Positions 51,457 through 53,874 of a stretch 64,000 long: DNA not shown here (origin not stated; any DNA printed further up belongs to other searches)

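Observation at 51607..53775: Short SMC (≈705-722 aa) with CPMC motif where the hinge should be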

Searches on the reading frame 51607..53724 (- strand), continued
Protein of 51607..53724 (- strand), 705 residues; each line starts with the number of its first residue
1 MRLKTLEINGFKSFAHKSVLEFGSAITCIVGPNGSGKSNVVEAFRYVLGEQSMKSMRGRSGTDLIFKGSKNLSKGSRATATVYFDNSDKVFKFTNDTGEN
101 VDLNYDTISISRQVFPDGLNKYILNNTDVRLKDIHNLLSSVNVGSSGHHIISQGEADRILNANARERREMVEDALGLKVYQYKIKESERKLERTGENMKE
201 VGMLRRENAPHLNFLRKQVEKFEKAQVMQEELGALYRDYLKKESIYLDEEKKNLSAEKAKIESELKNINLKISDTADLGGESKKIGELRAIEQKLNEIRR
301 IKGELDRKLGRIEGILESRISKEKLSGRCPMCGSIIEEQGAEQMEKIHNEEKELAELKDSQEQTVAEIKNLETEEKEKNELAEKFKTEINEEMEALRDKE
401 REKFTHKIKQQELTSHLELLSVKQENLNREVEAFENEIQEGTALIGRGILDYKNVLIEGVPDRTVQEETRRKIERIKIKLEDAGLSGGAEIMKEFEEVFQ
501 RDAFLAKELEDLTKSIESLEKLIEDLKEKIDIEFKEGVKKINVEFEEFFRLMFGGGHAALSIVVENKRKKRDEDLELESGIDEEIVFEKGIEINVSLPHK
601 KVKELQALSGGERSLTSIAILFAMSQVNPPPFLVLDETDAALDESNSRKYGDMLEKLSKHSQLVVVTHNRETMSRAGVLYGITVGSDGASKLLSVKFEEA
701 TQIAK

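Call 38: list_cluster_members(proteins=[P0121, P0122, P0125, P0135, P0158, P0172, P0180, P0195, P0145, P0259])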
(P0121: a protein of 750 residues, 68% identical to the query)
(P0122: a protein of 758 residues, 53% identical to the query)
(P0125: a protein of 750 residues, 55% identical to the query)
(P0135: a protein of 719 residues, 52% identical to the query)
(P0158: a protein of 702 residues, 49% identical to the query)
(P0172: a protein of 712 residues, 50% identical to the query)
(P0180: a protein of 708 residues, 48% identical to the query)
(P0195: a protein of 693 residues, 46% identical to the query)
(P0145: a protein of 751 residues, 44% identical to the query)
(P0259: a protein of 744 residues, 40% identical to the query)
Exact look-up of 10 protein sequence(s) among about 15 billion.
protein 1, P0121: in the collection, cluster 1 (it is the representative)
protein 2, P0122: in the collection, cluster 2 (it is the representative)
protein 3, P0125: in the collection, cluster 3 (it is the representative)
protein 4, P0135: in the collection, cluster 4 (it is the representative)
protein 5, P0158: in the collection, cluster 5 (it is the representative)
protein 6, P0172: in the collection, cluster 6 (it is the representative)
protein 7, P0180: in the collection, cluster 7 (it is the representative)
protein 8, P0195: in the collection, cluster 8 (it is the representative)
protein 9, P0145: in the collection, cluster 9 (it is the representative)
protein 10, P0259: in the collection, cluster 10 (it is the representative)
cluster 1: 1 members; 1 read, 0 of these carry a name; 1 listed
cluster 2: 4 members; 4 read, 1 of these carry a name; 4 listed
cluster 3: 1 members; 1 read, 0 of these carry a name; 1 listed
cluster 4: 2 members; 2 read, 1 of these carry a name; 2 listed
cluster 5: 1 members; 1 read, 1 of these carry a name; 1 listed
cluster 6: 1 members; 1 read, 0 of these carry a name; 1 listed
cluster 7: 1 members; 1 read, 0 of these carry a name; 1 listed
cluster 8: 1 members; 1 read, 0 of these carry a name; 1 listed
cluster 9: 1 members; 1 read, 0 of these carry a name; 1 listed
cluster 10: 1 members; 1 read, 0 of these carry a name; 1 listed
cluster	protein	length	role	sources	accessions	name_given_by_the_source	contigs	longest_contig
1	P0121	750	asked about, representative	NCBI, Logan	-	-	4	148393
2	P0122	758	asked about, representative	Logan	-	-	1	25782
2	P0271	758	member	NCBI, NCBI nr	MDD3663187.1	MAG: AAA family ATPase [Candidatus Pacebacteria bacterium] | AAA family ATPase [Candidatus Paceibacterota bacterium]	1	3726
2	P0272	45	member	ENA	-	-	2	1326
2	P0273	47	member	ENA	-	-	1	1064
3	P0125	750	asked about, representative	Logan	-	-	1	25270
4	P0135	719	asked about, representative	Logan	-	-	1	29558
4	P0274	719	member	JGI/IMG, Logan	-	chromosome segregation protein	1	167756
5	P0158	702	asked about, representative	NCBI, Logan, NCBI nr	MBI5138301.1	MAG: AAA family ATPase [Candidatus Vogelbacteria bacterium] | AAA family ATPase [Candidatus Vogelbacteria bacterium]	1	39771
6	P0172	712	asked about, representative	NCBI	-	-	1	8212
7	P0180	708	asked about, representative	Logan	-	-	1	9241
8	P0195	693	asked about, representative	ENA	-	-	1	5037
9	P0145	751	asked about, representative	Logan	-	-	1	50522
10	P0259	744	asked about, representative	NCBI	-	-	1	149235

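Call 39: find_related_loci(query=window:51607-53724:-, collection=genome_contigs, flank=10000)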
Query window:51607-53724:- (705 aa) in genome_contigs; peptide patterns used: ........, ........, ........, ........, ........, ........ (x = any residue, [..] = any of these).
228 stretches matched a pattern; 151 encode a relative of the query (tblastn E <= 1e-3); the best 80 are kept; 80 distinct loci.
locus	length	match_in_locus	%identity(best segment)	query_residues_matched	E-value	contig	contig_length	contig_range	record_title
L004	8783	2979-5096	74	1-705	0e+0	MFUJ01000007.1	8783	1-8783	MAG: Candidatus Nomurabacteria bacterium RIFCSPHIGHO2_12_FULL_37_29 rifcsphigho2_12_scaffold_15272, whole genome shotgun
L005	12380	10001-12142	71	1-705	0e+0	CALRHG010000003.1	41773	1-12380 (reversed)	MAG: Candidatus Nomurabacteria bacterium isolate MaH-09apr19-135 genome assembly, contig: MaH-09apr19-C1906, whole genom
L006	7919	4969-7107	71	1-705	0e+0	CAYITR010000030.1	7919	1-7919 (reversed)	MAG TPA_asm: uncultured Candidatus Saccharibacteria bacterium isolate ERP119705_co7_426 genome assembly, contig: NODE_72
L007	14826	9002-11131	73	1-705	0e+0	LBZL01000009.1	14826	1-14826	MAG: Candidatus Nomurabacteria bacterium GW2011_GWB1_40_7 UU13_C0009, whole genome shotgun sequence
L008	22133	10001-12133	73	1-705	0e+0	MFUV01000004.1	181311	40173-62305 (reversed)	MAG: Candidatus Nomurabacteria bacterium RIFCSPLOWO2_01_FULL_39_18 rifcsplowo2_01_scaffold_279, whole genome shotgun seq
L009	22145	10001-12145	73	1-705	0e+0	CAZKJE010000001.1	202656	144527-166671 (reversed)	MAG TPA_asm: uncultured Candidatus Saccharibacteria bacterium isolate binchicken_co110_376 genome assembly, contig: NODE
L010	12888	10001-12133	71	1-705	0e+0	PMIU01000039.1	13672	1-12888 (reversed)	MAG: Candidatus Nomurabacteria bacterium isolate fen_1327 73.20120600_E3D.179_contig_166031, whole genome shotgun sequen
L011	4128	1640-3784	71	1-705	0e+0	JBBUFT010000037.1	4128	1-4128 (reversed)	MAG: Patescibacteria group bacterium isolate H43-bin091_1 H43_bin091_1_000000000037, whole genome shotgun sequence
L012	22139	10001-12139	71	1-705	0e+0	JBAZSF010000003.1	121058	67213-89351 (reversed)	MAG: Candidatus Paceibacterota bacterium isolate SO_2017_GW1_167 NODE_1070_length_121058_cov_3.151533_OW334_2017, whole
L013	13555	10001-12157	70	1-705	0e+0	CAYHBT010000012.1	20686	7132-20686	MAG TPA_asm: uncultured Candidatus Saccharibacteria bacterium isolate ERP119702_co2_98 genome assembly, contig: NODE_134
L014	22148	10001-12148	70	1-705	0e+0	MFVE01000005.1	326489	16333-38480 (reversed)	MAG: Candidatus Nomurabacteria bacterium RIFCSPLOWO2_01_FULL_42_17 rifcsplowo2_01_scaffold_390, whole genome shotgun seq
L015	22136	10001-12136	70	1-705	0e+0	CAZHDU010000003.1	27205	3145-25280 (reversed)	MAG TPA_asm: uncultured Candidatus Saccharibacteria bacterium isolate SRP278252_co1_273 genome assembly, contig: NODE_28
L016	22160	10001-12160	70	1-705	0e+0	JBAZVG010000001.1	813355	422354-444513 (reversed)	MAG: Candidatus Paceibacterota bacterium isolate SO_2017_GW1_247 NODE_39_length_813355_cov_12.896873_OW334_2017, whole g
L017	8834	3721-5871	71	1-705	0e+0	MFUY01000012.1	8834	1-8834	MAG: Candidatus Nomurabacteria bacterium RIFCSPLOWO2_01_FULL_41_12 rifcsplowo2_01_scaffold_20983, whole genome shotgun s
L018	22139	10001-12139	72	1-705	0e+0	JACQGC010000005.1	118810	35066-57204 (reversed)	MAG: Candidatus Nomurabacteria bacterium isolate NC_groundwater_1063_Pr2_B-0.1um_42_14 rattlesnake_spring_18_scaffold_15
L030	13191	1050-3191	70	1-705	0e+0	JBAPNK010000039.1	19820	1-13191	MAG: Minisyncoccia bacterium isolate MFD01223_ilm_asm_bin34 k127_8229, whole genome shotgun sequence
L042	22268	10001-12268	66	1-705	0e+0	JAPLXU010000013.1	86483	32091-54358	MAG: Candidatus Nomurabacteria bacterium isolate LacPavin_0419_WC70L_MAG_39_11 LacPavin_0419_WC70L_scaffold_473875, whol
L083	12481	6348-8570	65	1-705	0e+0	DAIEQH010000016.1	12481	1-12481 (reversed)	MAG TPA_asm: Candidatus Nomurabacteria bacterium isolate clean1184 NODE_16_length_12481_cov_6.133586, whole genome shotg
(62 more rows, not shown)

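Call 61: fold_search(model_id=the predicted structure, library=pdb)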
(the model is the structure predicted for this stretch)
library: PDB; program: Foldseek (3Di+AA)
matches with E <= 10: 992; with E <= 0.001: 109
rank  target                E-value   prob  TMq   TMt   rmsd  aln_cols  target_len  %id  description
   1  5xei                  2.2e-20  1.00  0.39  0.50  18.9       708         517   23  Crystal structure of the Smc head domain with a coiled coil and joint derived from Pyrococcus yayanosii (released 2017-06-07)
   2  7w1m_B                6.0e-15  1.00  0.39  0.50  23.9       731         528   18  Cryo-EM structure of human cohesin-CTCF-DNA complex (released 2023-05-31)
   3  9f5w_A                7.1e-15  1.00  0.30  0.39  24.8       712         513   18  Human condensin II - M18BP1 complex (released 2025-07-02)
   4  9f5w_B                8.7e-15  1.00  0.32  0.40  24.8       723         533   18  Human condensin II - M18BP1 complex (released 2025-07-02)
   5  6qj1                  3.9e-14  1.00  0.27  0.44  34.2       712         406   17  Crystal structure of the C. thermophilum condensin Smc2 ATPase head (crystal from I) (released 2019-07-03)
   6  5xg3_B                4.6e-14  1.00  0.35  0.60  27.6       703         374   22  Crystal structure of the ATPgS-engaged Smc head domain with an extended coiled coil bound to the C-terminal domain of  (released 2017-06-07)
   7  5xns_A                7.1e-14  1.00  0.33  0.52  17.1       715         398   18  Crystal structure of the Smc head domain with an extended coiled coil bound to the C-terminal domain of ScpA derived f (released 2017-08-02)
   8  6wge_B                1.1e-13  1.00  0.40  0.54  22.3       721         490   18  Cryo-EM structure of human Cohesin-NIPBL-DNA complex without STAG1 (released 2020-05-20)
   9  6wg3_B                6.8e-13  1.00  0.40  0.41  33.8       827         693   16  Cryo-EM structure of human Cohesin-NIPBL-DNA complex (released 2020-05-20)
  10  7qen_A                7.2e-13  1.00  0.37  0.53  28.5       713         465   18  S.c. Condensin core in DNA- and ATP-bound state (released 2022-06-15)
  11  5h68_B                1.6e-12  1.00  0.30  0.54  20.9       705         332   20  Crystal structure of an engaged dimer of the Geobacillus stearothermophilus SMC head domain (released 2017-03-15)
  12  3zgx_A                2.6e-12  1.00  0.30  0.54  35.4       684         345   20  Crystal structure of the kleisin-N SMC interface in prokaryotic condensin (released 2013-01-30)
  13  3zgx_B                3.8e-12  1.00  0.30  0.52  35.1       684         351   21  Crystal structure of the kleisin-N SMC interface in prokaryotic condensin (released 2013-01-30)
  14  5xg3_A                1.5e-11  1.00  0.35  0.60  16.5       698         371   22  Crystal structure of the ATPgS-engaged Smc head domain with an extended coiled coil bound to the C-terminal domain of  (released 2017-06-07)
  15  7zr1_D                1.5e-11  1.00  0.22  0.20  37.0       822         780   16  Chaetomium thermophilum Mre11-Rad50-Nbs1 complex bound to ATPyS (composite structure) (released 2023-01-11)
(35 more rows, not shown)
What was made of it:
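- On Bacterial Smc (Smc-ScpAB condensin): Foldseek top hits are Smc heads (call 61).
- Foldseek top hit is Smc head plus joint 5XEI at 2e-20, with about 35-37% identity to Bs Smc head halves (call 61).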
